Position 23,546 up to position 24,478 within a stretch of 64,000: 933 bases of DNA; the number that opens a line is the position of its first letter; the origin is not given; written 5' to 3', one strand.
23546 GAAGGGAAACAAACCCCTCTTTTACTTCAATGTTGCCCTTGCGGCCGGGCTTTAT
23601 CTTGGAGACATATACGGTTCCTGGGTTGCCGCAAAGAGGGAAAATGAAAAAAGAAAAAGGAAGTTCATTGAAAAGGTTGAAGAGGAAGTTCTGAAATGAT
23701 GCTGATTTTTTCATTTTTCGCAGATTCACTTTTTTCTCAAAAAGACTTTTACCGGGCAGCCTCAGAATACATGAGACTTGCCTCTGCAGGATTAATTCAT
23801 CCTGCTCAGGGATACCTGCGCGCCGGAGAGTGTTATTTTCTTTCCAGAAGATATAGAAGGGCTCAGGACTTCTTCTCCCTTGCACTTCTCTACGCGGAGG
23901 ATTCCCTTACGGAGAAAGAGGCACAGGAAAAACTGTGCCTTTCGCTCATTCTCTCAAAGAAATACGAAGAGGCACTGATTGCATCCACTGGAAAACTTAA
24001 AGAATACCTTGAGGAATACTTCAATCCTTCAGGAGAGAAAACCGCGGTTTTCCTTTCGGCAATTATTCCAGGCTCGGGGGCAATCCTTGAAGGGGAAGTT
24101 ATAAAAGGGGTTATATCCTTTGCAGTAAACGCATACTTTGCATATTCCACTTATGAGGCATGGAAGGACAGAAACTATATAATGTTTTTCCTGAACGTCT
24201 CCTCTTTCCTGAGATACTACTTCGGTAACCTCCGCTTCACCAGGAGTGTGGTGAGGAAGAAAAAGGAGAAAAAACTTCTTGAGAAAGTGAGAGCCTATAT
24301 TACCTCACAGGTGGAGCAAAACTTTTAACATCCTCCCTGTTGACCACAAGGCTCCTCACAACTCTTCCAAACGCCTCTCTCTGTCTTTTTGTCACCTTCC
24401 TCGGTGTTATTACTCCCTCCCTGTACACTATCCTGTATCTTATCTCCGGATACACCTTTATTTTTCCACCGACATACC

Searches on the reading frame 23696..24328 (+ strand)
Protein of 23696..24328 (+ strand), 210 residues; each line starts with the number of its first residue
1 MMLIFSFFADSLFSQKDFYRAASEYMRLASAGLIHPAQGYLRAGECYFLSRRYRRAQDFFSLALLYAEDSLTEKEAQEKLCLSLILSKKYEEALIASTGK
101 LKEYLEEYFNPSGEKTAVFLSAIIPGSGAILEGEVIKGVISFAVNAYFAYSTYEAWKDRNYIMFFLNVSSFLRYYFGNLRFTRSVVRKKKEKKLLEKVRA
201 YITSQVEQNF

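Call 3: search_protein_families(library=pfam, proteins=[window:23696-24328:+], max_evalue=1)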
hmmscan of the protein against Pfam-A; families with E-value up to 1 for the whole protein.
window:23696-24328:+ (210 aa): 6 families
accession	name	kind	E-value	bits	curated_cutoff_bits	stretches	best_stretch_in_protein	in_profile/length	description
PF18935.5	DUF5683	-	0.002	18.5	26.7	1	114-169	5-58/151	Family of unknown function (DUF5683)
PF07719.23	TPR_2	-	0.0061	17.1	27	1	37-69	1-33/34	Tetratricopeptide repeat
PF25575.1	TPR_BSK1_C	-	0.073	13.4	42.2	1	9-56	49-96/118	Serine/threonine-protein kinase BSK1-like, TPR repeats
PF12895.13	ANAPC3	-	0.083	13.6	27.2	0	44-94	30-76/82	Anaphase-promoting complex, cyclosome, subunit 3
PF00515.34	TPR_1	-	0.32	11.3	27.8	1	37-65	1-29/34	Tetratricopeptide repeat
PF22883.1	Consortin_N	-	0.46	10.9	27.7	1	45-75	14-44/52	Consortin, N-terminal domain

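Call 4: search_protein_families(library=ncbifam, proteins=[window:23696-24328:+], max_evalue=1)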
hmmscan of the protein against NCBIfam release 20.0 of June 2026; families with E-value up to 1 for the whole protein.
window:23696-24328:+ (210 aa): 1 family
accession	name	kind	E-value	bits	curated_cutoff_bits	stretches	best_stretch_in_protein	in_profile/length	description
TIGR02552.1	LcrH_SycD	equivalog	0.0019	17.9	104.8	1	13-79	63-128/136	SycD/LcrH family type III secretion system chaperone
